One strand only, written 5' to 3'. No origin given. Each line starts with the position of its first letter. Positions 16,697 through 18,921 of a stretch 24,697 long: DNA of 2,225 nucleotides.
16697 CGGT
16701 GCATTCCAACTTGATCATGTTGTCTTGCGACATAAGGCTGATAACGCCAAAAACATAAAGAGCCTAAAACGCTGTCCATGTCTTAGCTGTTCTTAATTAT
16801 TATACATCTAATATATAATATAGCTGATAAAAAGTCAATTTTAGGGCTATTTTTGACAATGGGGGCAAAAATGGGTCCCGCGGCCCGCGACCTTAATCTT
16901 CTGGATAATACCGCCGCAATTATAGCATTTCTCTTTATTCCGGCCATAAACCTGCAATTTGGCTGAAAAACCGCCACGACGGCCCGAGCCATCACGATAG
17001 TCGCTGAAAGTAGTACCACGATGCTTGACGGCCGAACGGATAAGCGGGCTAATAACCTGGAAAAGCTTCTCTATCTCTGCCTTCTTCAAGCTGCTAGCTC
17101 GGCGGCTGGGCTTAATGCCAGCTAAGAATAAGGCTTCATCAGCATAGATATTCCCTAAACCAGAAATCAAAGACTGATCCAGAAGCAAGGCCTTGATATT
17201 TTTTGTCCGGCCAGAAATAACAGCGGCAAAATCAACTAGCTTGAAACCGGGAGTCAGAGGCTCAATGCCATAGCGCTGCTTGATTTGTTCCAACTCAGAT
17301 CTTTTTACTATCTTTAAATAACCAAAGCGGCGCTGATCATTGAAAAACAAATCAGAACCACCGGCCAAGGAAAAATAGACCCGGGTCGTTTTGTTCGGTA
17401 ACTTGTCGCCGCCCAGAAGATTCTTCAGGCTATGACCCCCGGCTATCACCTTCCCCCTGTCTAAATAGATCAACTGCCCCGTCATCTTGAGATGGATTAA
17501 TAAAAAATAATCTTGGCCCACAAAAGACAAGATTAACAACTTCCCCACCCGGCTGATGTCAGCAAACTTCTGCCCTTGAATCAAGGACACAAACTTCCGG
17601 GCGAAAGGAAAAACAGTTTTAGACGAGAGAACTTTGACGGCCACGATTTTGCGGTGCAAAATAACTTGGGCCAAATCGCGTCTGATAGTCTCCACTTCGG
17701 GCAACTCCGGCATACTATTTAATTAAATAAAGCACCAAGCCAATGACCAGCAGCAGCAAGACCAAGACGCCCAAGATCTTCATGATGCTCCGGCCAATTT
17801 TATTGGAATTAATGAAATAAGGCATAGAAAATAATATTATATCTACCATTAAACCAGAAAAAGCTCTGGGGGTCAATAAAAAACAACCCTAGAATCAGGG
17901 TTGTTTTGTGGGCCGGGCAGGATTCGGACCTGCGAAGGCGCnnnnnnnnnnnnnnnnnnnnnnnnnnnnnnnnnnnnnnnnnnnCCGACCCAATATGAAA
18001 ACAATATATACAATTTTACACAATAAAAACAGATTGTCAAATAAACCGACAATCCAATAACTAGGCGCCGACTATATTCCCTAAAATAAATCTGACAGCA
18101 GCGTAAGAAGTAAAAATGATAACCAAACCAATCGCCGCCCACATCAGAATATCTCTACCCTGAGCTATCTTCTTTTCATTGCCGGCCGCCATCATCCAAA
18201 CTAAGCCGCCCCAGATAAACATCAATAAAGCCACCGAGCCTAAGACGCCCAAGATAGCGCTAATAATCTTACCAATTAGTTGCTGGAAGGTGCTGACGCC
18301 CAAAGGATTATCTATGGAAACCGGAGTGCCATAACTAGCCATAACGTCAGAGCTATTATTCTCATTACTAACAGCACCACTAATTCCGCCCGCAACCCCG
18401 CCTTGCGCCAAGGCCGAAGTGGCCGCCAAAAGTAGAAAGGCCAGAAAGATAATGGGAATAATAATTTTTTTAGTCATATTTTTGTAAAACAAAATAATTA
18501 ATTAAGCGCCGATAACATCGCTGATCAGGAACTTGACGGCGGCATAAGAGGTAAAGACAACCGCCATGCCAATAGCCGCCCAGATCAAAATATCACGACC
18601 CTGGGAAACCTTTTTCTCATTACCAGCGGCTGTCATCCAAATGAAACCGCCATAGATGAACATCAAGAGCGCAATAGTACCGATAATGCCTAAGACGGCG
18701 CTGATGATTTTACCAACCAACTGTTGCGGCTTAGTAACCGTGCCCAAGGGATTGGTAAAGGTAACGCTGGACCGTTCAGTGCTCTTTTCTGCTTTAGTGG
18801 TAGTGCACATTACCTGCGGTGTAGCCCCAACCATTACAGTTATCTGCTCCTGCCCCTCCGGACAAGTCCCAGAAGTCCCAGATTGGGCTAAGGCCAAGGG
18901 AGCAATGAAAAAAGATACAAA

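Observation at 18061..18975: Tandem pair of VirB2/TrbC-like small pilin-type proteins with a duplicated leader sequence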

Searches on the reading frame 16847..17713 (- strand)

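Call 7: search_protein_families(library=pfam, proteins=[window:16847-17713:-], max_evalue=0.01)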
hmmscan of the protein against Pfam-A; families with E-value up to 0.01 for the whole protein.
window:16847-17713:- (288 aa): 5 families
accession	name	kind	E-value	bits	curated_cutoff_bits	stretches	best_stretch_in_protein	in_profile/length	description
PF01149.29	Fapy_DNA_glyco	-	1.2e-28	100.6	25.5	1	1-132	1-116/117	Formamidopyrimidine-DNA glycosylase N-terminal domain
PF06831.19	H2TH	-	7.7e-25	87.2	34.7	1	149-237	2-90/93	Formamidopyrimidine-DNA glycosylase H2TH domain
PF06827.20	zf-FPG_IleRS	-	8.6e-11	41.9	21.3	1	261-288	2-29/30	Zinc finger found in FPG and IleRS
PF18256.6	HscB_4_cys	-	0.0027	18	26.2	1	262-286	2-23/27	Co-chaperone HscB tetracysteine metal binding motif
PF05833.16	NFACT_N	-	0.0059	15.9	31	1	161-237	178-252/456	NFACT N-terminal and middle domains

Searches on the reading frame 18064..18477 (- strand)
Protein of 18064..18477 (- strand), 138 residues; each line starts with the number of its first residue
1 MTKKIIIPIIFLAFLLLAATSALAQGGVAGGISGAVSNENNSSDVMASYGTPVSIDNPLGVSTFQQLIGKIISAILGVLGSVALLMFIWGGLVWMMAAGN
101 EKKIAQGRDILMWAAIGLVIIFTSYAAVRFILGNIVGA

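Call 3: search_protein_families(library=pfam, proteins=[window:18064-18477:-], max_evalue=1)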
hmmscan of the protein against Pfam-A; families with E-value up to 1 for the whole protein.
seq(138 aa): 1 family
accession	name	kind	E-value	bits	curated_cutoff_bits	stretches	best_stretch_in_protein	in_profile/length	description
PF18895.5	T4SS_pilin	-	1e-12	48.4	26.6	1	61-123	2-63/71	Type IV secretion system pilin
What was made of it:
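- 18061..18477 (-): Pilin-like gene B (138 aa plus stop). Signal peptide is aa 1-24 (18406-18477). G/S-rich variable segment is aa 25-54 (18316-18405). Conserved core is aa 55-138 (18064-18315), with loop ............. at 18151-18189. PF18895 48.4 bits (call 3).
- PF18895 is matched above the curated cut-off by both proteins (call 3).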

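Call 10: find_encoding_contigs(protein=window:18064-18477:-, flank=10000)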
Protein window:18064-18477:- (138 aa): 2 contigs read that carry it; 1 place shown.
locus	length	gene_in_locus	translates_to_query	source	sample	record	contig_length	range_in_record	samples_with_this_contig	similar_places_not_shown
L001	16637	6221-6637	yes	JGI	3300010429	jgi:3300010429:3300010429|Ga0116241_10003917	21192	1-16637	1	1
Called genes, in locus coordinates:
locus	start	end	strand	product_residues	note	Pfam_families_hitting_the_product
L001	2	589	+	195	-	?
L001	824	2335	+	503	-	-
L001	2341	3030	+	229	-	PF00535:Glycos_transf_2, PF13641:Glyco_tranf_2_3 (weak)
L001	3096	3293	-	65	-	PF00313:CSD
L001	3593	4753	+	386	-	PF01145:Band_7 (weak)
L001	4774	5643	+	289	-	-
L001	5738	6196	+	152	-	PF18895:T4SS_pilin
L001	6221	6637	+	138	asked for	PF18895:T4SS_pilin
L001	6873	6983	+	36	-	-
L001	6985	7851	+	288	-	PF01149:Fapy_DNA_glyco, PF06831:H2TH, PF06827:zf-FPG_IleRS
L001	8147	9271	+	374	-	PF01594:AI-2E_transport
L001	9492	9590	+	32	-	-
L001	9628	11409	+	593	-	PF07963:N_methyl (weak)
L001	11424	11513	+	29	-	-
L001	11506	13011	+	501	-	-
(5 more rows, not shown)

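Call 11: search_protein_families(library=ncbifam, proteins=[window:18064-18477:-], max_evalue=0.01)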
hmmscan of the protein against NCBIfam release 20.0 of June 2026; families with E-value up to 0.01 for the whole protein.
window:18064-18477:- (138 aa): 1 family
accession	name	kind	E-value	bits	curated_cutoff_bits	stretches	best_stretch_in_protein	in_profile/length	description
NF045849.1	ICE_MMCAP2_0565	equivalog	3.1e-08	33.2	40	1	62-135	7-80/80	Mbov_0395 family pilin-like conjugal transfer protein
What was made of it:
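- On Type IV pilins / competence pseudopilins (T4P, Com): No N_methyl hit for either protein (calls 3, 11).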

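Call 85: list_cluster_members(proteins=[P0001, window:18064-18477:-, P0106])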
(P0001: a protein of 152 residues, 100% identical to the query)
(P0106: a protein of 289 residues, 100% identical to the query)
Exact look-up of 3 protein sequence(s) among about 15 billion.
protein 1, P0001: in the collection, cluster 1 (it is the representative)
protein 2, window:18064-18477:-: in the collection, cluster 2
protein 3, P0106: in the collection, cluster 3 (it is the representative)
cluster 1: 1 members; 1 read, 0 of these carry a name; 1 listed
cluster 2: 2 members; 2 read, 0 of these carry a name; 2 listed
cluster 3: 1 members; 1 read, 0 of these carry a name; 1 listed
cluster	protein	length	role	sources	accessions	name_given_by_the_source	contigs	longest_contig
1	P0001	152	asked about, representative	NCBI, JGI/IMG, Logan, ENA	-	-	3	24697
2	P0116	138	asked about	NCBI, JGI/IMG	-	-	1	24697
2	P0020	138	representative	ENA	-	-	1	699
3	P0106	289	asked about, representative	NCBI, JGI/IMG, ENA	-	-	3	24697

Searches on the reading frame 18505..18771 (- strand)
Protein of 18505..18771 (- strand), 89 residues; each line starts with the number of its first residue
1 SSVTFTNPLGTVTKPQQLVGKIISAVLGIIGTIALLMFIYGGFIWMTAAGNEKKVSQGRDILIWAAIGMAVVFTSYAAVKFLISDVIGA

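Call 82: search_dna_similar(query=window:18505-18771:-, collection=plasmids, mode=protein, max_evalue=0.01, max_rows=25)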
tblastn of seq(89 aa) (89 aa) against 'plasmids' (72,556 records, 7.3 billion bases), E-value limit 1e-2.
No match.
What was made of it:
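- Tried and rejected: tblastn of the core against 72,556 plasmids gave no match (call 82).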
